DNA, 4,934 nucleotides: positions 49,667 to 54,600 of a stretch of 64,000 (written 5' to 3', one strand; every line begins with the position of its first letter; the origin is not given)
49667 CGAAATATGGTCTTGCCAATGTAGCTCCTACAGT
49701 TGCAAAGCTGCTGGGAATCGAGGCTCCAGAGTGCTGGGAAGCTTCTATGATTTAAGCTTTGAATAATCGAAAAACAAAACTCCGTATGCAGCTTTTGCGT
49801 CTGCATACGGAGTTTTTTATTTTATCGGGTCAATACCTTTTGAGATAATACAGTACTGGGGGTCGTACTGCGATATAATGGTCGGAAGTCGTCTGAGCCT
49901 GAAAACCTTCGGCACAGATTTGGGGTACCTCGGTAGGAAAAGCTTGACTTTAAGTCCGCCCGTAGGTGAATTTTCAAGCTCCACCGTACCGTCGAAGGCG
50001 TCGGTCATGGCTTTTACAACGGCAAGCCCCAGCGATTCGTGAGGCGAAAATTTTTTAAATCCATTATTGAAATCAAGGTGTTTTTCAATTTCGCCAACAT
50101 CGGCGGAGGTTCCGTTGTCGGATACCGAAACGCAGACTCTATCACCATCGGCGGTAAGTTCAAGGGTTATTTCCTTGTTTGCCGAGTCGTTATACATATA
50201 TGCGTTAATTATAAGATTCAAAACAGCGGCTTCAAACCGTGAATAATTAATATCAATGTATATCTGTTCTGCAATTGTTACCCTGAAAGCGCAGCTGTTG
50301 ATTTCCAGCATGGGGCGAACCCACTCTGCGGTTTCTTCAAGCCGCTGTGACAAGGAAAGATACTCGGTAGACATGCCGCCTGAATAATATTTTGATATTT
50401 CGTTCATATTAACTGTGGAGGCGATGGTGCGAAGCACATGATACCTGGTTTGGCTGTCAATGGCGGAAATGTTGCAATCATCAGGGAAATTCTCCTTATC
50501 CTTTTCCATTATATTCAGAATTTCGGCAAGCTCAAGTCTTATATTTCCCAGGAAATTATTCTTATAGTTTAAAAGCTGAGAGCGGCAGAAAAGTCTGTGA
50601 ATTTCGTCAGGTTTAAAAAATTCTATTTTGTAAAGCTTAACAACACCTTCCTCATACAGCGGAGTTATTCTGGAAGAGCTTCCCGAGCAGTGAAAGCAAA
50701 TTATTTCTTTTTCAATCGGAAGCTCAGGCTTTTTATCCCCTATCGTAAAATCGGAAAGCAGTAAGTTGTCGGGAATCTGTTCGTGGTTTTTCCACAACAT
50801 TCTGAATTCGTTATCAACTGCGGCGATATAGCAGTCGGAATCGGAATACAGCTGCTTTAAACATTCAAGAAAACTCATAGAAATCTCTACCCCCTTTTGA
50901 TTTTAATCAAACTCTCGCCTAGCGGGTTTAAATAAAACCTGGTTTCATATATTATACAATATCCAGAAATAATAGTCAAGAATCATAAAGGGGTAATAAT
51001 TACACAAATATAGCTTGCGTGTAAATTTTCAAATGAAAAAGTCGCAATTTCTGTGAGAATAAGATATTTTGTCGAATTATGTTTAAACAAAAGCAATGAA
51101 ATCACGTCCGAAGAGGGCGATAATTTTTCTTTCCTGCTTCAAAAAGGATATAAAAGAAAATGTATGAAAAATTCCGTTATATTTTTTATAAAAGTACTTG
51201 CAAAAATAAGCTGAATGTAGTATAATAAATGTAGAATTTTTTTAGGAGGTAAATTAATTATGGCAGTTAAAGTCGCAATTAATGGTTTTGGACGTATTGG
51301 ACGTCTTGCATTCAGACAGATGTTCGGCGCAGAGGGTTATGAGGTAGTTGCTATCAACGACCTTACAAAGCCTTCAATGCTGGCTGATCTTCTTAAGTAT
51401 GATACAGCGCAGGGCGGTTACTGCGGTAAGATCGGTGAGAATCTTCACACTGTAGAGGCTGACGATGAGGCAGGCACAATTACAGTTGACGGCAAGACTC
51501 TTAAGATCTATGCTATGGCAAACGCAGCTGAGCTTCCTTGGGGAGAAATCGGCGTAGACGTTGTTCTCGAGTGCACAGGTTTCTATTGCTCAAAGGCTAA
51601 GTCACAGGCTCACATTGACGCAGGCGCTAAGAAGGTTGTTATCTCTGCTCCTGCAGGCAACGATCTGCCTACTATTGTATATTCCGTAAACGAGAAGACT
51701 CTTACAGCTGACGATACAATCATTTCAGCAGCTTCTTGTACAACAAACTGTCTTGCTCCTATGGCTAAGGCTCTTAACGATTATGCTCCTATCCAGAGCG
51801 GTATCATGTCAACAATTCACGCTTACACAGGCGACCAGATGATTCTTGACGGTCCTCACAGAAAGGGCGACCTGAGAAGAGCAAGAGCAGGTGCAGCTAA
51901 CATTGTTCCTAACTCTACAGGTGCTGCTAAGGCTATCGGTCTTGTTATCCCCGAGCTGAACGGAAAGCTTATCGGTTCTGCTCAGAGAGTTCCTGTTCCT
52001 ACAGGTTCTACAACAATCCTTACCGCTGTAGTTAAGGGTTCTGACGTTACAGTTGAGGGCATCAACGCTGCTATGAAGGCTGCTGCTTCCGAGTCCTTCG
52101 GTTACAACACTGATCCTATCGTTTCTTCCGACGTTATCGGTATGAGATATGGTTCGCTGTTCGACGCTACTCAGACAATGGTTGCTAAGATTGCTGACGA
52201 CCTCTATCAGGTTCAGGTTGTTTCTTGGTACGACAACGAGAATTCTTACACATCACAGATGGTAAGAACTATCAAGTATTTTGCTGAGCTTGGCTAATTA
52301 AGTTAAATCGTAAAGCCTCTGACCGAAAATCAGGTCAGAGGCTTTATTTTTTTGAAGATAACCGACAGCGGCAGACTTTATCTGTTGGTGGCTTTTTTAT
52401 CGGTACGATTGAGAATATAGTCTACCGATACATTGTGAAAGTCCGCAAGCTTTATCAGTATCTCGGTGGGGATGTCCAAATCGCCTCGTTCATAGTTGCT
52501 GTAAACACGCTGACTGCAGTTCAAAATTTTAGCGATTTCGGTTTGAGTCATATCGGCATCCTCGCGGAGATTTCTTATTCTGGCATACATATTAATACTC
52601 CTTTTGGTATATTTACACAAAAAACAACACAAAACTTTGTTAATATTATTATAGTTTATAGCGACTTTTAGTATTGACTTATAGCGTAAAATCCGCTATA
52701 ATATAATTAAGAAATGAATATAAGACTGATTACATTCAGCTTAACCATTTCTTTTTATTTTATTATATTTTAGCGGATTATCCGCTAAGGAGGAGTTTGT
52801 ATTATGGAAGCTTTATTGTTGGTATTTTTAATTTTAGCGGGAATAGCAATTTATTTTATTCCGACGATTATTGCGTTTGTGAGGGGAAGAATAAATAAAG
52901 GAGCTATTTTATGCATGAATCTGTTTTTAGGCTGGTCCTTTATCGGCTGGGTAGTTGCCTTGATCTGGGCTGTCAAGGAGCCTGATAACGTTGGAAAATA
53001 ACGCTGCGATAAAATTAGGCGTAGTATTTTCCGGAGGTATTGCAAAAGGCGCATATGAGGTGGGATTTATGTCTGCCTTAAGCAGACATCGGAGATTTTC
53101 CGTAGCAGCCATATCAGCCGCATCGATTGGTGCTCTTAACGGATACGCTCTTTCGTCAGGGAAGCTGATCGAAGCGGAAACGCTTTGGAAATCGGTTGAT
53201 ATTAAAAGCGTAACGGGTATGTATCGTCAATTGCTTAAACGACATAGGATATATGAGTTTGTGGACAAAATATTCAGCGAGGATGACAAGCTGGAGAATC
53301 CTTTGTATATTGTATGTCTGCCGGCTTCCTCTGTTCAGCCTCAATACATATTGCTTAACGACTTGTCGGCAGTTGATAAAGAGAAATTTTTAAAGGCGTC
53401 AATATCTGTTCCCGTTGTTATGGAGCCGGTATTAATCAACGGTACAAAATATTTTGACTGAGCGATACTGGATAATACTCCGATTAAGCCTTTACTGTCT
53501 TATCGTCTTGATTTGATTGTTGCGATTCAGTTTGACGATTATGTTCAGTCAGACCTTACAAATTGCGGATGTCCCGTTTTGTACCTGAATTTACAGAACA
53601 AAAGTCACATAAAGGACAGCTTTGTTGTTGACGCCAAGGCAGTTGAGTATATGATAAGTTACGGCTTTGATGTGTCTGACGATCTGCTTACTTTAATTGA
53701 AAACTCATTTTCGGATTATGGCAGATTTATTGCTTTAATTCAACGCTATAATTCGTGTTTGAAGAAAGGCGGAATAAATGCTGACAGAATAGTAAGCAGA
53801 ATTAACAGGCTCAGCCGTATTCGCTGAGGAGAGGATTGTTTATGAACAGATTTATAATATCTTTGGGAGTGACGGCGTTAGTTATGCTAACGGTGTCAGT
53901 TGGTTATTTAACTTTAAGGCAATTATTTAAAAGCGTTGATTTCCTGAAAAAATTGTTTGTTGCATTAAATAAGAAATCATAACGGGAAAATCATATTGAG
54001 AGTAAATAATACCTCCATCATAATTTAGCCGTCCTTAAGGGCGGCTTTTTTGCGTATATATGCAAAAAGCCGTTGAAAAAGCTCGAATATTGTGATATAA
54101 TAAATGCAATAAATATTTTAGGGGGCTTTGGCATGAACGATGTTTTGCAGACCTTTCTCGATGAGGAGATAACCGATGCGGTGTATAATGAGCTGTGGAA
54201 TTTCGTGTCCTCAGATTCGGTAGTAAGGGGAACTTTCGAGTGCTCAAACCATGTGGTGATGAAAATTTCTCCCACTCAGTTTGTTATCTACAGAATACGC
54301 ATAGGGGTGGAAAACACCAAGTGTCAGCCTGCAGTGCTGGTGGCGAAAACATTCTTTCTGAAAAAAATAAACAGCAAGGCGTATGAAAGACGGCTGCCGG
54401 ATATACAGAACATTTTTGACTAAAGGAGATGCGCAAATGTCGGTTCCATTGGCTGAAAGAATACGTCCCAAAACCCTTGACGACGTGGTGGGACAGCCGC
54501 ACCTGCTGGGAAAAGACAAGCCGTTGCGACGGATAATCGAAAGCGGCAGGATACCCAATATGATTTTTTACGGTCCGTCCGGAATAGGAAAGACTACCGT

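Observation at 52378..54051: XRE-switched Imm + patatin + small membrane protein islet: candidate anti-phage module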

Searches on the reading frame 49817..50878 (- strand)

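Call 78: search_protein_families(library=pfam, proteins=[window:49817-50878:-], max_evalue=0.00001)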
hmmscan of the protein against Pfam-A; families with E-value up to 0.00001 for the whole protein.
window:49817-50878:- (353 aa): 2 families
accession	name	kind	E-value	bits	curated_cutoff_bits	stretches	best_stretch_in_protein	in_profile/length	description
PF02518.31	HATPase_c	-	5.3e-13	49.8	26.4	1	213-317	4-109/111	Histidine kinase-, DNA gyrase B-, and HSP90-like ATPase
PF13581.12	HATPase_c_2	-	2.7e-06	27.8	27.4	1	194-296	16-113/127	Histidine kinase-like ATPase domain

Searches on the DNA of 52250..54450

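Call 81: search_rna_families(source=window, start=52250, end=54450, threshold=evalue, max_evalue=1)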
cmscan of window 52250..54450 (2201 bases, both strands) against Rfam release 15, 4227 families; matches with E-value up to 1: 5.
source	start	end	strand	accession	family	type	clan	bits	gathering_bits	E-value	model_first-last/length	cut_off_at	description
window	52307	52475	-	RF00514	His_leader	Cis-reg; leader;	-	31.8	49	0.011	1-126/126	no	Histidine operon leader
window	52263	52351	+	RF01859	Phe_leader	Cis-reg; leader;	-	27.9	55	0.058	1-125/125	no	Phenylalanine leader peptide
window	52264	52353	+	RF04312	trpB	Cis-reg;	-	26.4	59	0.68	1-107/107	no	trpB ncRNA motif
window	53873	53983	+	RF01405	STnc490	Gene; sRNA;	-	22.8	56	0.1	1-124/124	no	STnc490 Hfq binding RNA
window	52682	52788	-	RF04246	MIR169_8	Gene; miRNA;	CL00098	22.5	107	0.39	1-137/137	no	MIR169_8 microRNA precursor family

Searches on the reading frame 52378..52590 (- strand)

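Call 6: search_protein_families(library=pfam, proteins=[window:52378-52590:-], max_evalue=1)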
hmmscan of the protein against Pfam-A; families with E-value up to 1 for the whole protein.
window:52378-52590:- (70 aa): 16 families
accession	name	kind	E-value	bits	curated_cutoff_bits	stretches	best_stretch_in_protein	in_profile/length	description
PF01381.28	HTH_3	-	6.1e-14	52.2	23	1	5-59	1-55/55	Helix-turn-helix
PF13560.12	HTH_31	-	4e-09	37.1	27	1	3-57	4-59/64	Helix-turn-helix domain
PF12844.13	HTH_19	-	2.3e-08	34.2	30.2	1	3-64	2-63/64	Helix-turn-helix domain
PF13443.12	HTH_26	-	0.00067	20.3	22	1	4-62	1-60/63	Cro/C1-type HTH DNA-binding domain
PF15731.11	MqsA_antitoxin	-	0.0028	18.2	30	1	4-48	73-116/131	Antitoxin component of bacterial toxin-antitoxin system, MqsA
PF20959.2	BibA_N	-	0.0075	17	27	1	14-40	2-28/48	BibA adhesin stalk domain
PF13744.12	HTH_37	-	0.0085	16.3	27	1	3-39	21-57/80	Helix-turn-helix domain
PF13404.12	HTH_AsnC-type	-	0.021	15.1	27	1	5-27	9-31/42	AsnC-type helix-turn-helix domain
PF13412.12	HTH_24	-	0.025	14.6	21.9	1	6-26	10-30/48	Winged helix-turn-helix DNA-binding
PF04545.22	Sigma70_r4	-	0.03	14.3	24.1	1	8-27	15-34/50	Sigma-70, region 4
PF13384.12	HTH_23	-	0.031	14.6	24.6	1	10-31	16-35/50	Homeodomain-like domain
PF20432.4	Xre-like-HTH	-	0.045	14.5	25.8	1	5-37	15-49/63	Antitoxin Xre-like helix-turn-helix domain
PF08281.18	Sigma70_r4_2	-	0.071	13.2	25.7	1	8-28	21-41/54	Sigma-70, region 4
PF08965.17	Aca2_YdiL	-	0.079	13.6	23.8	1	6-54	7-57/118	Aca2/YdiL-like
PF02796.21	HTH_7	-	0.09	13.4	23.8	1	2-26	11-34/45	Helix-turn-helix domain of resolvase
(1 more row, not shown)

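Call 7: search_protein_families(library=padloc, proteins=[window:52378-52590:-], max_evalue=1)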
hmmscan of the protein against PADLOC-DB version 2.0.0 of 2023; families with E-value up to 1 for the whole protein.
window:52378-52590:- (70 aa): 17 families
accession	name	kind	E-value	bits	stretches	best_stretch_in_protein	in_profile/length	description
PDLC02926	HTH_VI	-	1.1e-07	30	1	4-60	5-61/92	-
PDLC03947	RmrA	-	2.2e-07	28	1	3-67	14-78/383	-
PDLC04775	PDC-M69A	-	1.1e-06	27.1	1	5-67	12-74/113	-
PDLC03954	RmrA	-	2e-06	25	1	4-68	14-78/380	-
PDLC03951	RmrA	-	2.2e-06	24.9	1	4-68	12-76/400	-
PDLC03952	RmrA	-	2.5e-06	24.6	1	3-66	25-88/395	-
PDLC04142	capH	-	7.4e-06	25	1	4-66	10-72/103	capH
PDLC03949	RmrA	-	4.7e-05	20.4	1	3-63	5-65/363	-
PDLC03944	RmrA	-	7.6e-05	19.9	1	3-65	9-71/384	-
PDLC03945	RmrA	-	0.00021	18.5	1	4-65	6-67/394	-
PDLC03950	RmrA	-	0.0019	15.3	1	4-62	6-64/369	-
PDLC03665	Control_protein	-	0.0042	15.3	1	4-62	12-71/77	control protein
PDLC03667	Control_protein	-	0.0079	14.5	1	4-66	5-71/101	control protein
PDLC04133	mad1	-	0.0079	14.5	1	12-35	4-27/60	mads_1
PDLC03671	Control_protein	-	0.0087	14.3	1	5-66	19-80/84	control protein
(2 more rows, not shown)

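Call 8: search_protein_families(library=ncbifam, proteins=[window:52378-52590:-], max_evalue=1)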
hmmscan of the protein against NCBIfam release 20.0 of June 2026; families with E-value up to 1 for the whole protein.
window:52378-52590:- (70 aa): 20 families
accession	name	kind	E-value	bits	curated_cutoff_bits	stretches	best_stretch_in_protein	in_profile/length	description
NF041951.1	phage_RstR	subfamily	4.8e-13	49.3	80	1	3-67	5-69/108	RstR family transcriptional repressor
NF041575.1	antitoxPezA_Strep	equivalog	1.1e-06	28.6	290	1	4-59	5-60/158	type II toxin-antitoxin system antitoxin PezA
TIGR03830.1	CxxCG_CxxCG_HTH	subfamily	2.5e-06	27.3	61.8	1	4-53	69-120/127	type II TA system antitoxin MqsA family protein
NF047948.1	male_kill_WMK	equivalog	3.2e-06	26.8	300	1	4-66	166-228/300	WO male-killing family protein Wmk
NF003162.0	PRK04140.1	equivalog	7.4e-06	25.2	263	1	4-56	130-182/317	transcriptional regulator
NF006015.0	PRK08154.1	subfamily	4.5e-05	22.8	204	1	3-67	33-97/314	anaerobic benzoate catabolism transcriptional regulator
NF007257.0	PRK09706.1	subfamily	0.00019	21.3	101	1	3-66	8-71/135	transcriptional repressor DicA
NF052239.1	antitox_spr1629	equivalog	0.00026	20.2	335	1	4-64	6-66/377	spr1629 family repressor/antitoxin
TIGR00270.2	TIGR00270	equivalog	0.00031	20.6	110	1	3-45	78-119/159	multiprotein bridging factor aMBF1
NF040522.1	VC1465_fam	subfamily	0.00036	20.6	70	1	5-44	1-40/111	VC1465 family Xer recombination activation factor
NF038139.1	Reg_Aceta_RamB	equivalog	0.001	17.8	700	1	3-62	5-64/465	acetate metabolism transcriptional regulator RamB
NF050110.1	TransRegBldD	equivalog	0.0029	17.4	250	1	29-67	39-77/162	transcriptional regulator BldD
TIGR03070.1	couple_hipB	subfamily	0.0064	16.4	71.65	1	5-49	7-51/58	type II toxin-antitoxin system Y4mF family antitoxin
NF049845.1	Xre_ParS_antitoxin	subfamily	0.024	14.7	90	1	3-41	5-43/112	type II RES/Xre toxin-antitoxin system antitoxin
TIGR02937.1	sigma70-ECF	superfamily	0.032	13.9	42.9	1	7-28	127-148/165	sigma-70 family RNA polymerase sigma factor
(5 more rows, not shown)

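Call 9: search_protein_families(library=phrogs, proteins=[window:52378-52590:-], max_evalue=0.1)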
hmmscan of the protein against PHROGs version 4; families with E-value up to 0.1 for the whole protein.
window:52378-52590:- (70 aa): 36 families (the best 25 are shown)
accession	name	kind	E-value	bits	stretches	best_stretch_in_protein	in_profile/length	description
phrog_8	-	transcription regulation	5.5e-20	73.1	1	3-68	79-144/346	transcriptional regulator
phrog_3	-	transcription regulation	5.9e-13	50.4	1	1-64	89-152/430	transcriptional repressor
phrog_4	-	transcription regulation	2.6e-10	40.9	1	2-66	138-198/400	transcriptional repressor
phrog_2328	-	transcription regulation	1.2e-08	35.8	1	3-62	18-77/128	transcriptional repressor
phrog_2439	-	transcription regulation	1.4e-07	31.7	1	4-63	11-70/367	transcriptional regulator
phrog_1994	-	DNA, RNA and nucleotide metabolism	3.8e-07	31.2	1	4-66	3-65/170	DNA binding protein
phrog_6378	-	unknown function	6.5e-07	30.4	1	2-58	10-66/131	-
phrog_4836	-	transcription regulation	4.7e-06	27.3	1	2-66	77-141/194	CII-like regulator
phrog_2104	-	unknown function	5.5e-06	27.5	1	3-37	42-76/103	-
phrog_2967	-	transcription regulation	6.8e-06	26.8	1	2-62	12-72/225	transcriptional regulator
phrog_34939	-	unknown function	9.5e-06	26.4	1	3-64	12-74/280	-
phrog_5823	-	transcription regulation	1.1e-05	25.8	1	3-66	9-73/404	transcriptional regulator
phrog_1373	-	transcription regulation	4.9e-05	24.4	1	5-65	68-128/166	transcriptional regulator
phrog_7241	-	transcription regulation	5.1e-05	24.3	1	5-58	66-119/122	transcriptional regulator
phrog_147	-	transcription regulation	0.00015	23.1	1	3-49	7-54/100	transcriptional regulator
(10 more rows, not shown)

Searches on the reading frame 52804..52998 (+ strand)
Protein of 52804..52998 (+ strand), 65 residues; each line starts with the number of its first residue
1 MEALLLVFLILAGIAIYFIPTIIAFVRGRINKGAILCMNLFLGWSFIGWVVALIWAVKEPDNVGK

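Call 6: search_protein_families(library=pfam, proteins=[window:52804-52998:+], max_evalue=1)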
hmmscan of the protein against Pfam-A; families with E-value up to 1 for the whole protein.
window:52804-52998:+ (65 aa): 3 families
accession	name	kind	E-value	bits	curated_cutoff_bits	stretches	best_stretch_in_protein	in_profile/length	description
PF14373.11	Imm_superinfect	-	3.1e-18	65.8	27.9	1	16-57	1-42/42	Superinfection immunity protein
PF16951.10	MaAIMP_sms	-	0.14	12.4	26.2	1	33-62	4-33/60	Putative methionine and alanine importer, small subunit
PF13567.11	DUF4131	-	0.68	10.1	31.6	1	6-52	10-51/165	Domain of unknown function (DUF4131)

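Call 7: search_protein_families(library=padloc, proteins=[window:52804-52998:+], max_evalue=1)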
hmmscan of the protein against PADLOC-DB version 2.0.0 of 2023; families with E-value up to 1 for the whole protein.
window:52804-52998:+ (65 aa): 0 families

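Call 8: search_protein_families(library=ncbifam, proteins=[window:52804-52998:+], max_evalue=1)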
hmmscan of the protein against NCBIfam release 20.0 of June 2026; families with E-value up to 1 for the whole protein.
window:52804-52998:+ (65 aa): 0 families

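Call 9: search_protein_families(library=phrogs, proteins=[window:52804-52998:+], max_evalue=0.1)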
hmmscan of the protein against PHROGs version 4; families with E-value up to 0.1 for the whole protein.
window:52804-52998:+ (65 aa): 5 families
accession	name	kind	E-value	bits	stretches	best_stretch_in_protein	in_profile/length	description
phrog_1039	-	moron, auxiliary metabolic gene and host takeover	2.1e-21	77.6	1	4-58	116-170/199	immunity to superinfection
phrog_1584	-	unknown function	2e-14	54.7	1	10-59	56-105/105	-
phrog_8436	-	unknown function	7.9e-06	26.9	1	9-61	4-48/110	-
phrog_15593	-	unknown function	0.0092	16.9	1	14-57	20-63/123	-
phrog_33302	-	unknown function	0.059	14.6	1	6-59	39-90/117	-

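Call 43: search_dna_similar(query=window:52804-52998:+, collection=phages, mode=protein, max_evalue=0.001, max_rows=25)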
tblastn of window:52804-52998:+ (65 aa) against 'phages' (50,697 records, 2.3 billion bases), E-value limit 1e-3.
Records with a match: 1313; places in all: 1313; records where one place covers at least 80% of the query: 691.
Best place of each record, by identity: <60% 1313.
By first word of the organism name: Escherichia 345; Mycobacterium 311; Salmonella 307; Klebsiella 144; Acinetobacter 73; Shigella 25; Citrobacter 9; Kagunavirus 8; Vibrio 8; Enterobacteria 8; and 29 more.
By host as written in the record: Mycobacterium smegmatis mc2 155 220; Escherichia coli 141; - 86; Salmonella enterica subsp. enterica serovar Enteritidis 53; Salmonella enterica 50; Salmonella sp. 41; Acinetobacter baumannii 35; Mycobacterium smegmatis mc#155 34; and 279 more.
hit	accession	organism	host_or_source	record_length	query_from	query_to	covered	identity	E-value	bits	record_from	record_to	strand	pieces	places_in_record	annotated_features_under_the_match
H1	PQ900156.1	Escherichia phage vB_EcoP_ShWW44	waste water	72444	1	65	100%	47.8%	1e-10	60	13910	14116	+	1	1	superinfection immunity protein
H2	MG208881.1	Escherichia phage St11Ph5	Escherichia coli 4s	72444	1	65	100%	47.8%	1e-10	60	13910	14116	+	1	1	putative membrane immunity protein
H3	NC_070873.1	Escherichia phage St11Ph5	Escherichia coli 4s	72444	1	65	100%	47.8%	1e-10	60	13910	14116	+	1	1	immunity to superinfection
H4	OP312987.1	Escherichia phage vB_EcoS_Uz-1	-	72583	1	60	92%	51.7%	3e-10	59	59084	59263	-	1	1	putative membrane immunity protein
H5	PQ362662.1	Mycobacterium phage TinyTimmy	Mycobacterium smegmatis mc2 155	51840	2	58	88%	54.4%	5e-9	55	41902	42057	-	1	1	71: Imm-like superinfection immunity protein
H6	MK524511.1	Mycobacterium phage Bowtie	Mycobacterium smegmatis mc2 155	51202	2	58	88%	54.4%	1e-8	54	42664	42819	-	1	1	74: hypothetical protein | 73: hypothetical protein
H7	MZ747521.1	Mycobacterium phage Timothy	Mycobacterium smegmatis mc#155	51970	2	58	88%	54.4%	1e-8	54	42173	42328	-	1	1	73: membrane protein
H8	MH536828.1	Mycobacterium phage Snape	Mycobacterium smegmatis mc2 155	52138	2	58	88%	54.4%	1e-8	54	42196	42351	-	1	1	72: hypothetical protein | 71: hypothetical protein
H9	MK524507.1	Mycobacterium phage Orange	Mycobacterium smegmatis mc2 155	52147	2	58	88%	54.4%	1e-8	54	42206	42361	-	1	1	72: hypothetical protein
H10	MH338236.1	Mycobacterium phage Ebony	Mycobacterium smegmatis mc2 155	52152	2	58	88%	54.4%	1e-8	54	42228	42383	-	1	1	73: hypothetical protein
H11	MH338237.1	Mycobacterium phage Joselito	Mycobacterium smegmatis mc2 155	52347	2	58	88%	54.4%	1e-8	54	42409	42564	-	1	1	72: hypothetical protein | 71: hypothetical protein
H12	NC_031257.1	Mycobacterium phage Mulciber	Mycobacterium smegmatis mc2 155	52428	2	58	88%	54.4%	1e-8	54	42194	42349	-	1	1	hypothetical protein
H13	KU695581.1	Mycobacterium phage Mulciber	Mycobacterium smegmatis mc2 155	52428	2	58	88%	54.4%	1e-8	54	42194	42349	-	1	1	hypothetical protein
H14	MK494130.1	Mycobacterium phage Fibonacci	Mycobacterium smegmatis mc2 155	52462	2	58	88%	54.4%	1e-8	54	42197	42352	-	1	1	72: hypothetical protein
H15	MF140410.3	Mycobacterium phage Et2Brutus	Mycobacterium smegmatis mc2 155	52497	2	58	88%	54.4%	1e-8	54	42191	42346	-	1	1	72: hypothetical protein | 71: hypothetical protein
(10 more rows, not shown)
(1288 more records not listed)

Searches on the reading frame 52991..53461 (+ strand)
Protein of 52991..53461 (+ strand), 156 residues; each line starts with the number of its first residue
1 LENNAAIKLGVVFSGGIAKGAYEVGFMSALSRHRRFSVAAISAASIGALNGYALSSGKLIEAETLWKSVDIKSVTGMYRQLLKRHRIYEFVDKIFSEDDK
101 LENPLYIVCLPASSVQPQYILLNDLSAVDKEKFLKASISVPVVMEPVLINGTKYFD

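Call 6: search_protein_families(library=pfam, proteins=[window:52991-53461:+], max_evalue=1)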
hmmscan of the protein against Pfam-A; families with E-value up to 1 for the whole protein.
window:52991-53461:+ (156 aa): 1 family
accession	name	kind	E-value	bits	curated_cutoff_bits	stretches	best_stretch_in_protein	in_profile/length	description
PF01734.28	Patatin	-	1.5e-14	55.1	27.7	1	11-156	1-178/191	Patatin-like phospholipase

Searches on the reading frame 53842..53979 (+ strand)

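Call 6: search_protein_families(library=pfam, proteins=[window:53842-53979:+], max_evalue=1)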
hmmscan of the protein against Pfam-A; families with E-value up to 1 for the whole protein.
window:53842-53979:+ (46 aa): 1 family
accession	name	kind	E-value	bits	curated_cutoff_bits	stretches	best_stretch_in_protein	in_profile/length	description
PF11120.13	CBP_BcsF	-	0.13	12.6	23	1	9-40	11-40/60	Cellulose biosynthesis protein BcsF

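Call 7: search_protein_families(library=padloc, proteins=[window:53842-53979:+], max_evalue=1)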
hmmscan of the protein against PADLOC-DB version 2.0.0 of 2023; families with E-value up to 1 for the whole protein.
window:53842-53979:+ (46 aa): 0 families

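Call 8: search_protein_families(library=ncbifam, proteins=[window:53842-53979:+], max_evalue=1)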
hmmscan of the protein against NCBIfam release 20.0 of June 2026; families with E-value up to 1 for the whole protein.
window:53842-53979:+ (46 aa): 1 family
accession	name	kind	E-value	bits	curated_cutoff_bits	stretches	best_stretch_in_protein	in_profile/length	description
TIGR03493.1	cellullose_BcsF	equivalog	0.083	12.8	56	1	9-40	11-40/62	cellulose biosynthesis protein BcsF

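Call 9: search_protein_families(library=phrogs, proteins=[window:53842-53979:+], max_evalue=0.1)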
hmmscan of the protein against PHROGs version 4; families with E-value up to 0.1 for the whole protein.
window:53842-53979:+ (46 aa): 0 families

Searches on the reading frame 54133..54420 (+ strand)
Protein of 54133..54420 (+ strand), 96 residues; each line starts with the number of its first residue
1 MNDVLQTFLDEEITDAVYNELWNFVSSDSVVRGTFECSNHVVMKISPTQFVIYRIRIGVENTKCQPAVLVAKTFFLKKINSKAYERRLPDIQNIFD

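Call 6: search_protein_families(library=pfam, proteins=[window:54133-54420:+], max_evalue=1)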
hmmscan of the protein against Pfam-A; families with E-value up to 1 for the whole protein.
window:54133-54420:+ (96 aa): 0 families

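Call 7: search_protein_families(library=padloc, proteins=[window:54133-54420:+], max_evalue=1)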
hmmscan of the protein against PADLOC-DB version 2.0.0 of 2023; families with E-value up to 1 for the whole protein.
window:54133-54420:+ (96 aa): 0 families

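Call 8: search_protein_families(library=ncbifam, proteins=[window:54133-54420:+], max_evalue=1)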
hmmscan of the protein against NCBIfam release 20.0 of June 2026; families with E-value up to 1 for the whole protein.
window:54133-54420:+ (96 aa): 1 family
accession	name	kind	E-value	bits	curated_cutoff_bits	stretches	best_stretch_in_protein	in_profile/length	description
TIGR03875.1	RNA_lig_partner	hypoth_equivalog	0.06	12.8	95.3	1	13-52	47-86/206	RNA ligase partner protein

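Call 9: search_protein_families(library=phrogs, proteins=[window:54133-54420:+], max_evalue=0.1)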
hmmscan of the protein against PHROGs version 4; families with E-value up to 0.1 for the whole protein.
window:54133-54420:+ (96 aa): 0 families
